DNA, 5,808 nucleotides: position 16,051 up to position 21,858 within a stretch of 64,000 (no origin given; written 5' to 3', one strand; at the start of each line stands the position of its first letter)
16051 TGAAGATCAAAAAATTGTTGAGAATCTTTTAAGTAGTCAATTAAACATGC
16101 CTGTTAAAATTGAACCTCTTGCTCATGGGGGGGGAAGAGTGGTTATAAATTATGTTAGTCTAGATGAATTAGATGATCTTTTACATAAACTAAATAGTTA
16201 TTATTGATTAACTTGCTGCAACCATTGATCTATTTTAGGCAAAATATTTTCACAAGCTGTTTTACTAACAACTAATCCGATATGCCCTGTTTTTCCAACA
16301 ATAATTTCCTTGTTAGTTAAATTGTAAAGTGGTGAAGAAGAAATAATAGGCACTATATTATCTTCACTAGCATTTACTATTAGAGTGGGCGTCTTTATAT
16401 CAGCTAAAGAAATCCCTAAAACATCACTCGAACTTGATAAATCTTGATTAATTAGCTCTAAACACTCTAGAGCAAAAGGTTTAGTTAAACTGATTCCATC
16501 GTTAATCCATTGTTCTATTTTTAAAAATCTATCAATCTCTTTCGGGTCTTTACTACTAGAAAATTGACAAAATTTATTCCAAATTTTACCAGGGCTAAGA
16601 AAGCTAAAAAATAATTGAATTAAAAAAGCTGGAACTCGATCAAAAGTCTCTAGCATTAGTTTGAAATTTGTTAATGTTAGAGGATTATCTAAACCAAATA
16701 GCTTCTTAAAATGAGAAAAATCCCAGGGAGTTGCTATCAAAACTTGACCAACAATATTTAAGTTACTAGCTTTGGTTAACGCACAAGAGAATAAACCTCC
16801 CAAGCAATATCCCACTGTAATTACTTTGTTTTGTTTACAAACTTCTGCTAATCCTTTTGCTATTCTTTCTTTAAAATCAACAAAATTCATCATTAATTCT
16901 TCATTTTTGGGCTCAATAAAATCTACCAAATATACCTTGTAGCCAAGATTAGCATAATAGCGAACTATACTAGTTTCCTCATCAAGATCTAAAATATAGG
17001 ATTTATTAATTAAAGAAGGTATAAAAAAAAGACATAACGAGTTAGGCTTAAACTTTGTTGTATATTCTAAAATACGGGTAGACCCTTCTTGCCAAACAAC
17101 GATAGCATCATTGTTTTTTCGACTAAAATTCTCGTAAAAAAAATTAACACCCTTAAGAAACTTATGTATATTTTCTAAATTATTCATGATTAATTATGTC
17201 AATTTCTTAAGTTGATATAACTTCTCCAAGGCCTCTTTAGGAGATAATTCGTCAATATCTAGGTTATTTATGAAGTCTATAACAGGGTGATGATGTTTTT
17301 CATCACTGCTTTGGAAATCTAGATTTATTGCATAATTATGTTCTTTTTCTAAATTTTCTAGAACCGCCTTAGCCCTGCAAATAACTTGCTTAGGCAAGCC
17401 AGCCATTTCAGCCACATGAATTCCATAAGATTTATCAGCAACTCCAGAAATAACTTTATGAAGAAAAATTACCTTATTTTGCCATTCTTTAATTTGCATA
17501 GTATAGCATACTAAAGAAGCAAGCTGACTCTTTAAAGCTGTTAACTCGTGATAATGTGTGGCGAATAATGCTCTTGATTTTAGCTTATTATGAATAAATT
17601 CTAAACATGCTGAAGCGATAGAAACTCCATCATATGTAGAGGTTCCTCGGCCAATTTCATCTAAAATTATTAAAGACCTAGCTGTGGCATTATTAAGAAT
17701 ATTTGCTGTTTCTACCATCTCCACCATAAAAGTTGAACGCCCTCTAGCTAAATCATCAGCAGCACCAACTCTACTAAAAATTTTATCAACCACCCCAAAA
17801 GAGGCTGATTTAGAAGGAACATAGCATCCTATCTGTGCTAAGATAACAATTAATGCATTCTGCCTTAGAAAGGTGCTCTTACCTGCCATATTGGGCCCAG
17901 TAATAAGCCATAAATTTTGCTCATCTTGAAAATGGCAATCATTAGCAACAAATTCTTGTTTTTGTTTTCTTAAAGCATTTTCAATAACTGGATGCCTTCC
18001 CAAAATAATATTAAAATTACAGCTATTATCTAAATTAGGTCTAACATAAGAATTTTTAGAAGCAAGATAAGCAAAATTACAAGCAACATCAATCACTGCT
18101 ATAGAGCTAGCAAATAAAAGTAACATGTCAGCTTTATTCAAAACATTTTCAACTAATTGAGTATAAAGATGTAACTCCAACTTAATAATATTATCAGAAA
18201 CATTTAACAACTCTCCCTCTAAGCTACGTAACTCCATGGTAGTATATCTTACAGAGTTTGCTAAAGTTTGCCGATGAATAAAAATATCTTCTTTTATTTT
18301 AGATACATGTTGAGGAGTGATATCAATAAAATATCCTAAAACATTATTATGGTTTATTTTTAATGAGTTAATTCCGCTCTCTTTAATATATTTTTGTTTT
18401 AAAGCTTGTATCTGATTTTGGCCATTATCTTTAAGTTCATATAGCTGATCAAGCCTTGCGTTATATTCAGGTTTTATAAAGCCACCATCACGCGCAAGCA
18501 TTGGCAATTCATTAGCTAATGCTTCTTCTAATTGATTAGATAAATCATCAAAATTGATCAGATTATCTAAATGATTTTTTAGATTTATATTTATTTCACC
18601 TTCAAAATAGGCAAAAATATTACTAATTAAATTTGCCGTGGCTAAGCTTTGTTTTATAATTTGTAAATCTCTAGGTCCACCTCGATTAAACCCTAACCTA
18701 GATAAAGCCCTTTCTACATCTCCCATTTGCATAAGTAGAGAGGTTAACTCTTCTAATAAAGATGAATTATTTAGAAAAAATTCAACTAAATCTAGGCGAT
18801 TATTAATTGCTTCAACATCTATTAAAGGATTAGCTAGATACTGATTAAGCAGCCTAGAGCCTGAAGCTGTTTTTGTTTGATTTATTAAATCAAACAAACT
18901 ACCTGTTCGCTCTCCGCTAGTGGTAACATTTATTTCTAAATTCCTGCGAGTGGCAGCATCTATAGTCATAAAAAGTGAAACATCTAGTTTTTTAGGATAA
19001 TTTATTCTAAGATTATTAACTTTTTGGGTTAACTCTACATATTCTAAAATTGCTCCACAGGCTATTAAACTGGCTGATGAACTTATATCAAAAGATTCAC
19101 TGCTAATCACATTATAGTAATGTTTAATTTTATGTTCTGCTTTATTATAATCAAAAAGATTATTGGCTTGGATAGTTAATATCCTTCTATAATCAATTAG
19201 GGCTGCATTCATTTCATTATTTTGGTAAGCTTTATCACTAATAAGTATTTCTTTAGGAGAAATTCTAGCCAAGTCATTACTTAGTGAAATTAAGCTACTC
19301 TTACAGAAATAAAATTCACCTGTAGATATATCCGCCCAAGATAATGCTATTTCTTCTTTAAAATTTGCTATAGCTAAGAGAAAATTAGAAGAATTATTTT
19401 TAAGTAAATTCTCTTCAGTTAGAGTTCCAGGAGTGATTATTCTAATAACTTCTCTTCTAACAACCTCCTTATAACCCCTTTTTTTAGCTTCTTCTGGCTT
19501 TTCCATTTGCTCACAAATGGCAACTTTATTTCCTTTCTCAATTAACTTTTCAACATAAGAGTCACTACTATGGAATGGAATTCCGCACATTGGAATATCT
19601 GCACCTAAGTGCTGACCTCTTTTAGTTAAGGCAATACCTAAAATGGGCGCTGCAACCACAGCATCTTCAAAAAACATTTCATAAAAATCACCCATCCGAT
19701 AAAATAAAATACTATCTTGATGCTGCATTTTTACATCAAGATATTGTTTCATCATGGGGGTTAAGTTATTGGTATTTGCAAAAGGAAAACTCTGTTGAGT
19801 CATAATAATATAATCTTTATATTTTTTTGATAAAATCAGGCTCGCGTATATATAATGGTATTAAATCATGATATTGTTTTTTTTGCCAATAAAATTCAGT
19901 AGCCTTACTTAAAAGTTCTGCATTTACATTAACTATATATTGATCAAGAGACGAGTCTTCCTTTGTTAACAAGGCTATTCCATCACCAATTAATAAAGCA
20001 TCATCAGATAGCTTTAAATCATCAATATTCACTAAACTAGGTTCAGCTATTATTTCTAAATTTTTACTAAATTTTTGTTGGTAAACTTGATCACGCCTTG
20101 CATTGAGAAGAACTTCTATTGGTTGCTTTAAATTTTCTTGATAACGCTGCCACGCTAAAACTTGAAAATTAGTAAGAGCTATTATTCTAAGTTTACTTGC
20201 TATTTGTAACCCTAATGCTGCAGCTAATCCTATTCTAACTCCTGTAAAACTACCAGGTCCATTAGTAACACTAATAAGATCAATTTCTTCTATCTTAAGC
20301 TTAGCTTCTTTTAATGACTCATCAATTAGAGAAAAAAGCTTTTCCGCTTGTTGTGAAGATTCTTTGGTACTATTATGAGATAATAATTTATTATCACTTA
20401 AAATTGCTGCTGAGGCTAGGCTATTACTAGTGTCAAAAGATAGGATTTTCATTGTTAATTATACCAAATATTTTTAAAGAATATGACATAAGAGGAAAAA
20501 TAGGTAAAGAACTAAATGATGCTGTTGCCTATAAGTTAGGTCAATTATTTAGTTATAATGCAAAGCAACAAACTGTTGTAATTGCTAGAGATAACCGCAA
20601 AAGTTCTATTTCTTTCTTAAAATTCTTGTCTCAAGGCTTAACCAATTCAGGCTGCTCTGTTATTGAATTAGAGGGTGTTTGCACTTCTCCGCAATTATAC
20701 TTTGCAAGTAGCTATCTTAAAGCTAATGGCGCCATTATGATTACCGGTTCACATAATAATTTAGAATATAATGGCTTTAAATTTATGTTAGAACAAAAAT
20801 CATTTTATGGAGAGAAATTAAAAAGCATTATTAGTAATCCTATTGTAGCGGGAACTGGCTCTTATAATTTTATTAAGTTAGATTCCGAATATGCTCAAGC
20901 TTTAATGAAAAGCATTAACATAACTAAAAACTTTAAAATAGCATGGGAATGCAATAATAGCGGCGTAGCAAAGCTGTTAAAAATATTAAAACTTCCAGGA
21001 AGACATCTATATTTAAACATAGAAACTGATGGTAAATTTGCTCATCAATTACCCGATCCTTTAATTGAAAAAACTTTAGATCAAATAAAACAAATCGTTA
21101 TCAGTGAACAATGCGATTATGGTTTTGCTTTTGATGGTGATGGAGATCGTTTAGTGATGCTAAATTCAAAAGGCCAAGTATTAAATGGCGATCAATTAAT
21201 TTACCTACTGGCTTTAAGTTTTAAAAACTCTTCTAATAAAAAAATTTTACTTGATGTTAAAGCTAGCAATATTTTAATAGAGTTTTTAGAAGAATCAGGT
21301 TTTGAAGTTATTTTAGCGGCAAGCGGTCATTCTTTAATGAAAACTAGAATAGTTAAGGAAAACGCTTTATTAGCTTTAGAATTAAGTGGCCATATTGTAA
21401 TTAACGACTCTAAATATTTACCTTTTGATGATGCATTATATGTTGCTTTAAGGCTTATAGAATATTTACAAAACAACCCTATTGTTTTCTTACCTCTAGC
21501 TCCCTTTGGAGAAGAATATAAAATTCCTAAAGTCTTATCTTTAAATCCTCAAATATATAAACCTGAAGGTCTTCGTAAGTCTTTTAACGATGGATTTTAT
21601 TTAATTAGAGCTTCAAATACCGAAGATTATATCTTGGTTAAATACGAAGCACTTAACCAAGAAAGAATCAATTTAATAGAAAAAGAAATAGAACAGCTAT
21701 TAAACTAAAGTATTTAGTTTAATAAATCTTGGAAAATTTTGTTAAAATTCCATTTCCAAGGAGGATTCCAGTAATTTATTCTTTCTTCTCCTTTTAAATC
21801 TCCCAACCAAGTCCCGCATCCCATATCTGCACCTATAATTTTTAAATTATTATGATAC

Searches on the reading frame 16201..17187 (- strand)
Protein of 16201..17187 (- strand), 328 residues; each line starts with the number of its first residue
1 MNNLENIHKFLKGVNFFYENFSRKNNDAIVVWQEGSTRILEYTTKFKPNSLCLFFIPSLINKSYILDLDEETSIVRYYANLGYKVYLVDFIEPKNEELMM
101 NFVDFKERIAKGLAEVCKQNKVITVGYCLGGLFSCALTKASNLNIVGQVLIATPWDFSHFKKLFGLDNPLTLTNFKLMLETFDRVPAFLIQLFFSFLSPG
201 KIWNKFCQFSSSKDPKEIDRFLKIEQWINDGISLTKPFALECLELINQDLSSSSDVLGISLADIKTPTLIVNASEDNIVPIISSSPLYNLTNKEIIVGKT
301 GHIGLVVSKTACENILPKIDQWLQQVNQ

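Call 42: search_protein_families(library=pfam, proteins=[window:16201-17187:-], max_evalue=0.001)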
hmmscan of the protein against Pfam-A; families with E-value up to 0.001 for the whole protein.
window:16201-17187:- (328 aa): 2 families
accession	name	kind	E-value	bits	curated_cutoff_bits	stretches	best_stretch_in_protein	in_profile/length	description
PF00561.26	Abhydrolase_1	-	5.7e-07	29.9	25.8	1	118-305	67-241/245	alpha/beta hydrolase fold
PF07167.19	PhaC_N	-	9.5e-06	25.9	23.7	1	30-77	124-172/173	Poly-beta-hydroxybutyrate polymerase (PhaC) N-terminus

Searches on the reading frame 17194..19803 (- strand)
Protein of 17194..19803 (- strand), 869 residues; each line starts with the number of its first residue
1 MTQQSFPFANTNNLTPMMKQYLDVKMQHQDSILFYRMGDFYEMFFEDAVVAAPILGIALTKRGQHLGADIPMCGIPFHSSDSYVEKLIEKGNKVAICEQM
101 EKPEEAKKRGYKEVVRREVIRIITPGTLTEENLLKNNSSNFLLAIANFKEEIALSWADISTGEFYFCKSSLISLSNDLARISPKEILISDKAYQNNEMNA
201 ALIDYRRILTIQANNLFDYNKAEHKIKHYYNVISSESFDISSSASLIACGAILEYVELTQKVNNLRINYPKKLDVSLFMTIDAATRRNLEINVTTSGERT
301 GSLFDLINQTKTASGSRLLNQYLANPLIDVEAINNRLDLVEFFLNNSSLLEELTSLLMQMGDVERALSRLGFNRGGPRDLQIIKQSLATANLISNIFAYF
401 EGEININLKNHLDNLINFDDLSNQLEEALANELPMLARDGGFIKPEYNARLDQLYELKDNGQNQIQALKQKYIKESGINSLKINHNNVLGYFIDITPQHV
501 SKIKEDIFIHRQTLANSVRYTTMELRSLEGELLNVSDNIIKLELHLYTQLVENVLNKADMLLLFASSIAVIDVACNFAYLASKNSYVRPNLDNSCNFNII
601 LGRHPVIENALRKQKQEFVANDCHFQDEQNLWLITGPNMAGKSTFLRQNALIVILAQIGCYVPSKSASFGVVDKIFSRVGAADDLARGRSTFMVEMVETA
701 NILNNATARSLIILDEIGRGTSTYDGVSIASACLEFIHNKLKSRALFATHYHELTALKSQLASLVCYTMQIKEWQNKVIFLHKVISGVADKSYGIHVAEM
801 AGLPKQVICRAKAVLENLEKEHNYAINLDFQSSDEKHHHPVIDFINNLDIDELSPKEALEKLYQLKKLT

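Call 37: find_related_loci(query=window:17194-19803:-, collection=genome_contigs, flank=1000)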
Query window:17194-19803:- (869 aa) in genome_contigs; peptide patterns used: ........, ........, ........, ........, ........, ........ (x = any residue, [..] = any of these).
600 stretches matched a pattern (row limit reached: there are more); 600 encode a relative of the query (tblastn E <= 1e-3); the best 80 are kept; 80 distinct loci.
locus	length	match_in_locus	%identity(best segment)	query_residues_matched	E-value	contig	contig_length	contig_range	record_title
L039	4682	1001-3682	48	7-869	0e+0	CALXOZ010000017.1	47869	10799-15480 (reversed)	MAG: uncultured Alphaproteobacteria bacterium isolate BRZ_E__bin160 genome assembly, contig: BRZ_E__NODE_1377_length_478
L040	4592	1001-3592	51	14-869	0e+0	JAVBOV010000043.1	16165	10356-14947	MAG: Alphaproteobacteria bacterium isolate EPI_MAG_00118 c_000004707517, whole genome shotgun sequence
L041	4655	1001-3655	50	9-867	0e+0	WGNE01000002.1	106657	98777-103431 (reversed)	MAG: Alphaproteobacteria bacterium isolate RI_263 c_000000146083, whole genome shotgun sequence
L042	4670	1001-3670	48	10-868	0e+0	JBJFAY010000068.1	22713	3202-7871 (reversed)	MAG: Alphaproteobacteria bacterium isolate PUUB15_bin.049 NODE_1911_length_22713_cov_7.026481, whole genome shotgun sequ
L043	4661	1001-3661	49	7-868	0e+0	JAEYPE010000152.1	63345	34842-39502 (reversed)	MAG: Proteobacteria bacterium isolate OH_CBB_180 k127_1751822, whole genome shotgun sequence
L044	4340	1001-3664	47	7-868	0e+0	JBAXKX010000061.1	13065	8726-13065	MAG: Rhodospirillaceae bacterium isolate ELA412 MAG412_61, whole genome shotgun sequence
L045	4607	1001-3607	47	12-866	0e+0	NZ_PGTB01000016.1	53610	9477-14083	Pseudooceanicola lipolyticus strain 157 157_16_53610_cov_121.106, whole genome shotgun sequence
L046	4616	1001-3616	48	12-867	0e+0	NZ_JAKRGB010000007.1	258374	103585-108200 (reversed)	Ruegeria sp. Ofav3-42 NODE_7_length_258374_cov_35.245397, whole genome shotgun sequence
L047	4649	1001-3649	48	2-866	0e+0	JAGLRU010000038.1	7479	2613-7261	MAG: Alphaproteobacteria bacterium isolate RS_9_27 ROV157_9.bin.27.fa_38, whole genome shotgun sequence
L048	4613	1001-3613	48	12-866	0e+0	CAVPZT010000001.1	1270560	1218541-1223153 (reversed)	MAG: uncultured Alphaproteobacteria bacterium isolate MFD09964.bin.1.372 genome assembly, contig: contig_22385, whole ge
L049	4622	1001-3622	48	9-867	0e+0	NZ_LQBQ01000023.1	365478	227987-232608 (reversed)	Ruegeria marisrubri strain ZGT118 contig_3, whole genome shotgun sequence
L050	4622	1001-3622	48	12-867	0e+0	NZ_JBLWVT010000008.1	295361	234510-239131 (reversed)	MAG: Pseudodonghicola sp. isolate EA13-04 A13.024.metabat.2RE.5K@8, whole genome shotgun sequence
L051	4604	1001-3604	47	15-868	0e+0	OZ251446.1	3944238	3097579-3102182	MAG: Alphaproteobacteria bacterium isolate 4a82845b-346e-4bd1-b170-acd391575f3a genome assembly, chromosome: 1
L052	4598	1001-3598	49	14-866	0e+0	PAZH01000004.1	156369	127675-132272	MAG: Rhodospirillaceae bacterium isolate SP8 138458, whole genome shotgun sequence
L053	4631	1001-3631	47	13-869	0e+0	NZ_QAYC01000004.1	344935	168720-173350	Rhodovulum kholense strain DSM 19783 Ga0183464_104, whole genome shotgun sequence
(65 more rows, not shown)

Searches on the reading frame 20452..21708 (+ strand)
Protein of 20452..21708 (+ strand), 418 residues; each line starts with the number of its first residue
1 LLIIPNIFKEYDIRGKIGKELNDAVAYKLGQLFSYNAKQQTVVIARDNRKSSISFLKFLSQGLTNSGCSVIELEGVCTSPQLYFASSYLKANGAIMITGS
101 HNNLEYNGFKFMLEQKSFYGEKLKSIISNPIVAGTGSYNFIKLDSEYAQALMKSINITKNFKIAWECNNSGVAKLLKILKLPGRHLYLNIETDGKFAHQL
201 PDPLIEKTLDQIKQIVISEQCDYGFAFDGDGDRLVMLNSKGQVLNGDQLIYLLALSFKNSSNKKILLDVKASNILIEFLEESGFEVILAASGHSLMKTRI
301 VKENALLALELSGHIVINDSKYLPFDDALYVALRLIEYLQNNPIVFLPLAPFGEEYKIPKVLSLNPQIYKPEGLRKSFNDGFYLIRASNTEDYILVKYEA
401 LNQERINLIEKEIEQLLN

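Call 42: search_protein_families(library=pfam, proteins=[window:20452-21708:+], max_evalue=0.001)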
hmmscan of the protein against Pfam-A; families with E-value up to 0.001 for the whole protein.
window:20452-21708:+ (418 aa): 4 families
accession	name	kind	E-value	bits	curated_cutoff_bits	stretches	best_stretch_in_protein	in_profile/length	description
PF02878.22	PGM_PMM_I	-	1.7e-31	109.2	22.5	1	6-127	2-127/138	Phosphoglucomutase/phosphomannomutase, alpha/beta/alpha domain I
PF02880.22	PGM_PMM_III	-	1e-13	51.8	20.7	1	245-341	1-99/115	Phosphoglucomutase/phosphomannomutase, alpha/beta/alpha domain III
PF02879.22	PGM_PMM_II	-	2.4e-11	44.5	29.3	1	146-241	2-103/103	Phosphoglucomutase/phosphomannomutase, alpha/beta/alpha domain II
PF00408.26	PGM_PMM_IV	-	1.7e-07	31.6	23.1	1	368-414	18-66/68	Phosphoglucomutase/phosphomannomutase, C-terminal domain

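Call 54: search_protein_families(library=ncbifam, proteins=[window:20452-21708:+], max_evalue=0.001)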
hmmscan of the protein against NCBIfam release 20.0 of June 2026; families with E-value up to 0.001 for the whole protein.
window:20452-21708:+ (418 aa): 6 families
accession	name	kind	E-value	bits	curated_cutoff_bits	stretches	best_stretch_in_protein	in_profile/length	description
NF046027.1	PhglucPhmanMutPgmG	equivalog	1.5e-89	300.8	600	1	5-340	7-352/460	phosphoglucomutase/phosphomannomutase PgmG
TIGR03990.1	Arch_GlmM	equivalog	1.5e-67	228.4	439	2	7-341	3-350/444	phosphoglucosamine mutase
NF011943.0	PRK15414.1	subfamily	4.6e-45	154.5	801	1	7-322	6-340/456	phosphomannomutase CpsG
NF007088.0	PRK09542.1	equivalog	7.5e-43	147.2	618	1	5-342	9-358/456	phosphomannomutase/phosphoglucomutase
TIGR01455.1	glmM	equivalog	3.3e-37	128.2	447.55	1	13-342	6-353/442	phosphoglucosamine mutase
NF005737.0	PRK07564.1-1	equivalog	4e-05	22.4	378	1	188-254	237-303/543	alpha-D-glucose phosphate-specific phosphoglucomutase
